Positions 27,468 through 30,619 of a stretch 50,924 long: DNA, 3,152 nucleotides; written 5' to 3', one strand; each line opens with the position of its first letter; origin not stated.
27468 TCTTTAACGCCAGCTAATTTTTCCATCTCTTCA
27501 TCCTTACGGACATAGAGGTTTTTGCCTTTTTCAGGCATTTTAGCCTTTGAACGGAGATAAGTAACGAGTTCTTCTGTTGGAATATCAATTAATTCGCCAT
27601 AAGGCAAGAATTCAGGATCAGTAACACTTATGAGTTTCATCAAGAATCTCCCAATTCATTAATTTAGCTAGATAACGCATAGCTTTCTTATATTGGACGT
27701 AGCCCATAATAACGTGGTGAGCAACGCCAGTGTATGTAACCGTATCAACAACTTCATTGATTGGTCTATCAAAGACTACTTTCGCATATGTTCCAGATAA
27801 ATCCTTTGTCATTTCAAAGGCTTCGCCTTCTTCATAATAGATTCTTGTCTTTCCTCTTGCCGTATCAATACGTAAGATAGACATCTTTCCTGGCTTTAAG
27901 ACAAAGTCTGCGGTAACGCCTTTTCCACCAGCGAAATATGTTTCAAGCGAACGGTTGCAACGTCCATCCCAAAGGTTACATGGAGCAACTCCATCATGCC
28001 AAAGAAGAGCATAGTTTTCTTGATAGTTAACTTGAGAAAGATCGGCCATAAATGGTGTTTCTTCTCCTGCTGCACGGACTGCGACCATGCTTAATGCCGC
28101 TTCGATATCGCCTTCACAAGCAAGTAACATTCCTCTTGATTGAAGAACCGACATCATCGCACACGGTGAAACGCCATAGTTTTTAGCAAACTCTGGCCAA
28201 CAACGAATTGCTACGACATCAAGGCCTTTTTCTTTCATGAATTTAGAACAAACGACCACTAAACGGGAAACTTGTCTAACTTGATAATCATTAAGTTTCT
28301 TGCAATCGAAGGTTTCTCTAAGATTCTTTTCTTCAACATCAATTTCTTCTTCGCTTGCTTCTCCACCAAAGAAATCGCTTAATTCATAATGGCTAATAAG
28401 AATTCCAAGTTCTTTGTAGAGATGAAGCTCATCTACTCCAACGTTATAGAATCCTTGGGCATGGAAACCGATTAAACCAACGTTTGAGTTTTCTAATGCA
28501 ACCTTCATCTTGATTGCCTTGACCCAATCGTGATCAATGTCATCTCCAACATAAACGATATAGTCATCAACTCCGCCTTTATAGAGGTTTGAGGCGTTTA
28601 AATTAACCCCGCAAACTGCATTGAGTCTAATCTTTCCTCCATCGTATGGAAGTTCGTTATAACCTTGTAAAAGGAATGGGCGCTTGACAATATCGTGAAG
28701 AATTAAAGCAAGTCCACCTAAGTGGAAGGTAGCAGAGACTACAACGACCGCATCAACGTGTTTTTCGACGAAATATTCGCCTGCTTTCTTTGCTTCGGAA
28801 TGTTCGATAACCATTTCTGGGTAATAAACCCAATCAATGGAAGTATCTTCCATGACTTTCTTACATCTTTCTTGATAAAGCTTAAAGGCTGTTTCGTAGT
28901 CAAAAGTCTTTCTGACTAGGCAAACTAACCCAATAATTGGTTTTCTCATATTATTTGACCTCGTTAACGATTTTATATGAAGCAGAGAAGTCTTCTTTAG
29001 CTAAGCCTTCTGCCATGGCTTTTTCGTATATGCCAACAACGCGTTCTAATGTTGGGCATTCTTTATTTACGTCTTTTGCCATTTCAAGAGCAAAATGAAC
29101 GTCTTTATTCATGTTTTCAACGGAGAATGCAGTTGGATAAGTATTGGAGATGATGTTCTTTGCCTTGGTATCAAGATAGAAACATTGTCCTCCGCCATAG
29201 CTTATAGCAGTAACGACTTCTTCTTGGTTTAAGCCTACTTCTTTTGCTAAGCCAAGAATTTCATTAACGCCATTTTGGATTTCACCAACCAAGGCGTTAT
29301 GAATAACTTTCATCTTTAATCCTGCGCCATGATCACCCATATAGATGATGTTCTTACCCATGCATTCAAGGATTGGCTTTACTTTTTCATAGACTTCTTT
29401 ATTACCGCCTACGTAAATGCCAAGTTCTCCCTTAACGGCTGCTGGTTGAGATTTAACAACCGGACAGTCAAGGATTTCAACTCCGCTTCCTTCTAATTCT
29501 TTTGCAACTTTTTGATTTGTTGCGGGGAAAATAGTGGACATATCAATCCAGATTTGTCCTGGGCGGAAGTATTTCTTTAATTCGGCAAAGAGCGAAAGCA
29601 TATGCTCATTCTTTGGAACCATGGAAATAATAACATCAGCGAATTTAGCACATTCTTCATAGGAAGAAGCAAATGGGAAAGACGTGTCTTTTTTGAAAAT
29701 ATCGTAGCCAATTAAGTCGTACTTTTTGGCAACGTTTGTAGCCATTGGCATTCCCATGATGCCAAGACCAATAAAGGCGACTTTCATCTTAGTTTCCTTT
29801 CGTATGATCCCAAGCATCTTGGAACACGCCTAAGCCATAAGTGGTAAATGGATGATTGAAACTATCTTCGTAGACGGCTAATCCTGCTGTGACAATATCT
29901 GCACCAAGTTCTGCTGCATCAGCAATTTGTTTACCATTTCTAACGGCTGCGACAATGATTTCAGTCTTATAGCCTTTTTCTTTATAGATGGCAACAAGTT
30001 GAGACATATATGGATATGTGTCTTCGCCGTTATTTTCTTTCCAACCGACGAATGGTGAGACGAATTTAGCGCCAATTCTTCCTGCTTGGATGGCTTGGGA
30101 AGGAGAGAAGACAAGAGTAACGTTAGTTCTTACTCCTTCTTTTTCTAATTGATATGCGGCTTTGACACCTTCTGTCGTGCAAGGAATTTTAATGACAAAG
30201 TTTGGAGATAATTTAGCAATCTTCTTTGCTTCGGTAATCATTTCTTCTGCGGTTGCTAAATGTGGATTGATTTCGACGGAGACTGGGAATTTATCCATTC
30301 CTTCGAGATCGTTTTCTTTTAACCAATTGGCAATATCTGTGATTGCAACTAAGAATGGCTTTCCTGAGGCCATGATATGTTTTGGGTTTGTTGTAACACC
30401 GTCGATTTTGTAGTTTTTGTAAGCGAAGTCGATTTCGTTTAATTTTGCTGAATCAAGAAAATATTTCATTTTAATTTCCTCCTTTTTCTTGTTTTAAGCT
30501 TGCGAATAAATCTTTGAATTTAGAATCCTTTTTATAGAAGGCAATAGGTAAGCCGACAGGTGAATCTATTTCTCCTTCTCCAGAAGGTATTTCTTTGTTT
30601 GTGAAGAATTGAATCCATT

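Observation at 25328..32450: Seven-gene operon matching the sulfo-transaldolase (sulfo-TAL) sulfoquinovose pathway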

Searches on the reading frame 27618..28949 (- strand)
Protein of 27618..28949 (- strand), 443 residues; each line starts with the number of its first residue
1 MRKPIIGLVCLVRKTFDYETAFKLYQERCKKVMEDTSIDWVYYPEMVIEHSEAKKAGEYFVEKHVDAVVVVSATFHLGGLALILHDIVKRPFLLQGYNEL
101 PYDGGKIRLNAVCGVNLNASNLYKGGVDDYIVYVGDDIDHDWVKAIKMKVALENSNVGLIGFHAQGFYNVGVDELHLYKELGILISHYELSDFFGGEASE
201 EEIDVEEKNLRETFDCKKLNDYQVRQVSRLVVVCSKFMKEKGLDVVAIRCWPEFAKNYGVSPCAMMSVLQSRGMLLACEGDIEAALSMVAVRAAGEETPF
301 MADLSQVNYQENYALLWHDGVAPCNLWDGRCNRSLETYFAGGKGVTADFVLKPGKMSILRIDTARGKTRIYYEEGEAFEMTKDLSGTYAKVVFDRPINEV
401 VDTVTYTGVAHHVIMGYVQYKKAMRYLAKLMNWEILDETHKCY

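Call 4: search_protein_families(library=pfam, proteins=[window:27618-28949:-])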
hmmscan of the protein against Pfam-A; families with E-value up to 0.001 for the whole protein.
window:27618-28949:- (443 aa): 1 family
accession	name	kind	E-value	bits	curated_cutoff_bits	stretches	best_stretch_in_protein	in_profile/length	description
PF02952.23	Fucose_iso_C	-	6.8e-06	26.2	29.3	1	336-435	32-139/143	L-fucose isomerase, C-terminal domain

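Call 5: search_protein_families(library=ncbifam, proteins=[window:27618-28949:-])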
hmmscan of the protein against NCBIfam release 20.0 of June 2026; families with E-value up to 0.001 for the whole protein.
window:27618-28949:- (443 aa): 1 family
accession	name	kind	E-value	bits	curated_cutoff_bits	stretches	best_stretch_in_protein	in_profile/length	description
NF048012.1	SlpQosIsomSftI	equivalog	6e-52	176.9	700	1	9-433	7-438/443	sulfoquinovose isomerase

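Call 68: search_solved_structures(query=window:27618-28949:-, show_alignments=1, max_evalue=0.01)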
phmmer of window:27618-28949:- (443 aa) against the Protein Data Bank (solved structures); distinct sequences matched with E-value up to 0.01: 0.

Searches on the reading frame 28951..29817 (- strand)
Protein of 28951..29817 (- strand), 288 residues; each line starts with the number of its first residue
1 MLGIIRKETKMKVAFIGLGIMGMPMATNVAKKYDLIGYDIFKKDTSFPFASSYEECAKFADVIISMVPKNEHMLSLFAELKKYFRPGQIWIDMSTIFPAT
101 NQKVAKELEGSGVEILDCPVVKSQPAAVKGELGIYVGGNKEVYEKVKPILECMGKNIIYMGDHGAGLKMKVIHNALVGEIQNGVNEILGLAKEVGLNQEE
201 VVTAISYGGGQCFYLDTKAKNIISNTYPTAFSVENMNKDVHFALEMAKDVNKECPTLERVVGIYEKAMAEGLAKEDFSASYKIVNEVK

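Call 4: search_protein_families(library=pfam, proteins=[window:28951-29817:-])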
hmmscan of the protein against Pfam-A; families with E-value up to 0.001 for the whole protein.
window:28951-29817:- (288 aa): 2 families
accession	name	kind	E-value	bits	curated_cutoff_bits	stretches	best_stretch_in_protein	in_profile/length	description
PF03446.21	NAD_binding_2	-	2.3e-36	125.7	21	1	12-161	1-161/161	NAD binding domain of 6-phosphogluconate dehydrogenase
PF14833.11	NAD_binding_11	-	5.6e-22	78.7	30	1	164-283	1-121/122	NAD-binding of NADP-dependent 3-hydroxyisobutyrate dehydrogenase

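Call 5: search_protein_families(library=ncbifam, proteins=[window:28951-29817:-])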
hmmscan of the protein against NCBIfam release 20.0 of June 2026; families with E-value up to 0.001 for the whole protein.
window:28951-29817:- (288 aa): 12 families
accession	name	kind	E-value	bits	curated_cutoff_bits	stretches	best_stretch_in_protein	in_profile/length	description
TIGR01692.1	HIBADH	equivalog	4.4e-50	170.7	291.6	1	15-282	1-285/288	3-hydroxyisobutyrate dehydrogenase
NF008592.0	PRK11559.1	equivalog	1.9e-49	168.5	397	1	10-280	2-282/296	2-hydroxy-3-oxopropionate reductase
TIGR01505.1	tartro_sem_red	equivalog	1.8e-47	161.9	340.75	1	12-285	1-284/291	2-hydroxy-3-oxopropionate reductase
NF012005.0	PRK15461.1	equivalog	4.8e-39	134.3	348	1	11-285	2-287/298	sulfolactaldehyde 3-reductase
NF043037.1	ThreonDh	equivalog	4.1e-34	118.3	350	1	10-286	2-289/297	L-threonate dehydrogenase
NF011633.0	PRK15059.1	equivalog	1.5e-33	116.3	451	1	11-281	1-280/292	2-hydroxy-3-oxopropionate reductase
NF007161.0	PRK09599.1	subfamily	1e-15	57.8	271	1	11-184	1-187/302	NADP-dependent phosphogluconate dehydrogenase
TIGR00872.1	gnd_rel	equivalog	1.4e-14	54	297.2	1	11-193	1-194/299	phosphogluconate dehydrogenase (NAD(+)-dependent, decarboxylating)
NF006765.0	PRK09287.1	equivalog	4.1e-10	39.1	413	1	10-199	3-213/476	NADP-dependent phosphogluconate dehydrogenase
TIGR00873.1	gnd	equivalog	1.1e-07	31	426.7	1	63-182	67-192/467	decarboxylating NADP(+)-dependent phosphogluconate dehydrogenase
TIGR03026.1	NDP-sugDHase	subfamily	9e-07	28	189.8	0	49-207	66-245/413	nucleotide sugar dehydrogenase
NF006374.0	PRK08605.1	subfamily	1.2e-06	27.9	356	1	9-94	145-236/332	D-lactate dehydrogenase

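Call 45: search_solved_structures(query=window:28951-29817:-, show_alignments=3, max_evalue=1e-25)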
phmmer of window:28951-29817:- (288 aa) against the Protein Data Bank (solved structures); distinct sequences matched with E-value up to 1e-25: 17.
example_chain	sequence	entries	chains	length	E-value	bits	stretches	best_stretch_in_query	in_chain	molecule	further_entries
3w6u_A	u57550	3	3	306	1.1e-37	133.6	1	3-272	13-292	6-phosphogluconate dehydrogenase, NAD-binding protein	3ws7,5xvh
3w6z_A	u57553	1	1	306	7.3e-37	130.9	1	3-272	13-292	6-phosphogluconate dehydrogenase, NAD-binding protein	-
1vpd_A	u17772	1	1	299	9.4e-37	130.6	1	10-279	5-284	TARTRONATE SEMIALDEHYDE REDUCTASE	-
3cky_A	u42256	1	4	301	4.1e-36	128.5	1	8-284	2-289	2-hydroxymethyl glutarate dehydrogenase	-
5je8_A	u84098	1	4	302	5.4e-34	121.5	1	7-286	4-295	3-hydroxyisobutyrate dehydrogenase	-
2i9p_A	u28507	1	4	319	2.9e-33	119.1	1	10-286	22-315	3-hydroxyisobutyrate dehydrogenase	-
2gf2_A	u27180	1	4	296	5.7e-33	118.2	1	11-286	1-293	3-hydroxyisobutyrate dehydrogenase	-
3obb_A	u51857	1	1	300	9.3e-33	117.5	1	12-284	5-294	Probable 3-hydroxyisobutyrate dehydrogenase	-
3q3c_A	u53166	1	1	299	1e-32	117.4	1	12-284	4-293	Probable 3-hydroxyisobutyrate dehydrogenase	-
1yb4_A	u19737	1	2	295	2.7e-31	112.7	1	10-281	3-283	tartronic semialdehyde reductase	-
9k2j_A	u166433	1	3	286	1.2e-29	107.3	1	11-284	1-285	3-hydroxyisobutyrate dehydrogenase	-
3doj_A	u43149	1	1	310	4.2e-27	98.9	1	7-283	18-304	Dehydrogenase-like protein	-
1wp4_A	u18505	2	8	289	8e-27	98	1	12-270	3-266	3-hydroxyisobutyrate dehydrogenase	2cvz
9rb2_A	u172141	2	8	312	8.1e-27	98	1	11-282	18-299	Probable oxidoreductase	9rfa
6sm7_A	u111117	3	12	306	3.5e-26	95.9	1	12-281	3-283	3-sulfolactaldehyde reductase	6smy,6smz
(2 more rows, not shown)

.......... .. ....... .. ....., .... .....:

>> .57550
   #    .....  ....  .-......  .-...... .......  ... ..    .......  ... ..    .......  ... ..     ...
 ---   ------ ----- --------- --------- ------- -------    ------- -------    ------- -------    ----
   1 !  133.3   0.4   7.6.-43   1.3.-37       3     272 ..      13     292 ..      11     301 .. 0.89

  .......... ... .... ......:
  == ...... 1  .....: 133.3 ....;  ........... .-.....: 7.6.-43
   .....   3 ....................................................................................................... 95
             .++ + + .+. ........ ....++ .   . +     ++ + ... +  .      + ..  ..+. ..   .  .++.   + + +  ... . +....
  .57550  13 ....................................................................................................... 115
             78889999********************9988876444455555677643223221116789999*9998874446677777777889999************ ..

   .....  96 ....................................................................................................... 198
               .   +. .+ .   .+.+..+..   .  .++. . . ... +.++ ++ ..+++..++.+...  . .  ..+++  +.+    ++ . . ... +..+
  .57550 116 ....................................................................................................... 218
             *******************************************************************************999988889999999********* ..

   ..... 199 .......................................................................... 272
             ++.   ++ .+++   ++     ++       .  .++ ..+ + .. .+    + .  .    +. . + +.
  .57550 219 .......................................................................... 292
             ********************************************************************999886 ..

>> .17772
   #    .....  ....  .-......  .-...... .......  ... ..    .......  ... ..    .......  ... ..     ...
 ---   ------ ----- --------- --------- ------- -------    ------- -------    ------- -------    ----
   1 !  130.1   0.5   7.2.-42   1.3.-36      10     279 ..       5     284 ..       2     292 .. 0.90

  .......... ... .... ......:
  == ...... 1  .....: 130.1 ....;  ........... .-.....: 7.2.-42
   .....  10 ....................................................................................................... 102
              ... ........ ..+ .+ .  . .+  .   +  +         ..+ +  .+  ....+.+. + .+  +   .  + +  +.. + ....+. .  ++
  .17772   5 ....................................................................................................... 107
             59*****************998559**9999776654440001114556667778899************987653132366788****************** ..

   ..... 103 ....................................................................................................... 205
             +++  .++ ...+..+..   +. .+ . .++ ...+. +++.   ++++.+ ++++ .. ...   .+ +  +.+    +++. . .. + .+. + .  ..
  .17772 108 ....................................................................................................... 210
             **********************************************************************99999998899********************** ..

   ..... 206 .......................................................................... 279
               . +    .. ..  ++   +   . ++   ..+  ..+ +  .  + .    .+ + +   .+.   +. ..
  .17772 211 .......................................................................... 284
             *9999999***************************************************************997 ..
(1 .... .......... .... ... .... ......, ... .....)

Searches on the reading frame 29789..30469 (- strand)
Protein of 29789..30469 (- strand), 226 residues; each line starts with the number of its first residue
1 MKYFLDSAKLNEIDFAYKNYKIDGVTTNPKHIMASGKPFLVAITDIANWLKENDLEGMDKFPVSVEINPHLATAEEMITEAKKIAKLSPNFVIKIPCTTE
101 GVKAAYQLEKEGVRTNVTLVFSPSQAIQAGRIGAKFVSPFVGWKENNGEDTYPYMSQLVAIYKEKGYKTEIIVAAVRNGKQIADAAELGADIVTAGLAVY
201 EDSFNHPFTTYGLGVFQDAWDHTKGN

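Call 4: search_protein_families(library=pfam, proteins=[window:29789-30469:-])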
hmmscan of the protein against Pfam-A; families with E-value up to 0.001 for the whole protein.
window:29789-30469:- (226 aa): 1 family
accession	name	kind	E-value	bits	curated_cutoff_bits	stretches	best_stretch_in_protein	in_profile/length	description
PF00923.25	TAL_FSA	-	3e-45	155.2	27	1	4-209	2-238/285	Transaldolase/Fructose-6-phosphate aldolase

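Call 5: search_protein_families(library=ncbifam, proteins=[window:29789-30469:-])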
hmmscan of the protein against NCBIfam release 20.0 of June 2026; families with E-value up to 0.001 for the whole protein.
window:29789-30469:- (226 aa): 11 families
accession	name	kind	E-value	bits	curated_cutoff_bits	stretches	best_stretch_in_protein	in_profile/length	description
TIGR00875.1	fsa_talC_mipB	equivalog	7.2e-54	182.4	245.95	1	1-222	1-211/213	fructose-6-phosphate aldolase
NF009296.0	PRK12653.1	subfamily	9.6e-28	97.4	306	1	1-225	1-216/220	fructose-6-phosphate aldolase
NF009299.0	PRK12656.1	equivalog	1.8e-23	83.2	214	1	1-224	1-217/222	fructose-6-phosphate aldolase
TIGR00874.1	talAB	equivalog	2.7e-19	69.7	396.2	1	69-200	105-247/317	transaldolase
TIGR02134.1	transald_staph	equivalog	1.3e-18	67.6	281.95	1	2-197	7-200/236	transaldolase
NF008965.0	PRK12309.1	equivalog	1.6e-18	66.9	550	1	66-195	108-248/392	transaldolase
NF009001.0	PRK12346.1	subfamily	2.5e-14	53.5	439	1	89-195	126-243/316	transaldolase A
NF002881.0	PRK03343.1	subfamily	3.5e-14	52.7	367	1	57-127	102-174/370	transaldolase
NF003026.0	PRK03903.1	equivalog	4.9e-13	48.9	344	1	42-128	70-162/323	transaldolase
NF007080.0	PRK09533.1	equivalog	1.7e-11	42.7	712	1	53-124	98-171/949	bifunctional transaldolase/phosoglucose isomerase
TIGR00876.1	tal_mycobact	equivalog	4.6e-11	42.7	233.75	1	62-127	95-163/350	transaldolase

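Call 11: search_solved_structures(query=window:29789-30469:-, show_alignments=2, max_evalue=1e-10)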
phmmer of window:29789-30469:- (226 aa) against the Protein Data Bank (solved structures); distinct sequences matched with E-value up to 1e-10: 43.
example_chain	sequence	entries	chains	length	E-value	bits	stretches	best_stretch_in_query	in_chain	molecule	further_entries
8bc3_A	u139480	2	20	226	6.3e-91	307.1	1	1-223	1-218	BmSF-TAL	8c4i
8bc4_A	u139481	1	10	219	7.2e-91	306.9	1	1-223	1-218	Transaldolase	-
8bc2_A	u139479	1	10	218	1.6e-89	302.5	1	1-223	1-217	Transaldolase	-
1vpx_A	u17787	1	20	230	6.5e-44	153.4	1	1-221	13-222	PROTEIN (Transaldolase (EC 2.2.1.2))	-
6ys0_A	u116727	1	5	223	3.3e-35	124.9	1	1-222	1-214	Probable transaldolase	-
1wx0_A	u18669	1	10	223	4.8e-35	124.4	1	1-224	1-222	transaldolase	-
9ui2_A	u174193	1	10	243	6.7e-35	123.9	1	1-224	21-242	Probable transaldolase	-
6yre_A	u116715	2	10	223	2e-34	122.4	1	1-222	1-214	Probable transaldolase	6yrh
6yrm_A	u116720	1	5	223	2.2e-34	122.3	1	1-222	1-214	Probable transaldolase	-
3s0c_A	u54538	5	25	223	2.2e-34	122.3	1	1-222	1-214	Probable transaldolase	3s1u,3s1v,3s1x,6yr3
6yrt_A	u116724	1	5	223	2.2e-34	122.3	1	1-222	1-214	Transaldolase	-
3r8r_A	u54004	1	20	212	1.4e-33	119.7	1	1-221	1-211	Transaldolase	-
4xz9_A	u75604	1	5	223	1.4e-33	119.6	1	1-222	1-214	Probable transaldolase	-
3s1w_A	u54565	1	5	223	1.5e-33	119.5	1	1-222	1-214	Probable transaldolase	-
9v4b_A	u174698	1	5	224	2.6e-19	73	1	1-222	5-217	Fructose-6-phosphate aldolase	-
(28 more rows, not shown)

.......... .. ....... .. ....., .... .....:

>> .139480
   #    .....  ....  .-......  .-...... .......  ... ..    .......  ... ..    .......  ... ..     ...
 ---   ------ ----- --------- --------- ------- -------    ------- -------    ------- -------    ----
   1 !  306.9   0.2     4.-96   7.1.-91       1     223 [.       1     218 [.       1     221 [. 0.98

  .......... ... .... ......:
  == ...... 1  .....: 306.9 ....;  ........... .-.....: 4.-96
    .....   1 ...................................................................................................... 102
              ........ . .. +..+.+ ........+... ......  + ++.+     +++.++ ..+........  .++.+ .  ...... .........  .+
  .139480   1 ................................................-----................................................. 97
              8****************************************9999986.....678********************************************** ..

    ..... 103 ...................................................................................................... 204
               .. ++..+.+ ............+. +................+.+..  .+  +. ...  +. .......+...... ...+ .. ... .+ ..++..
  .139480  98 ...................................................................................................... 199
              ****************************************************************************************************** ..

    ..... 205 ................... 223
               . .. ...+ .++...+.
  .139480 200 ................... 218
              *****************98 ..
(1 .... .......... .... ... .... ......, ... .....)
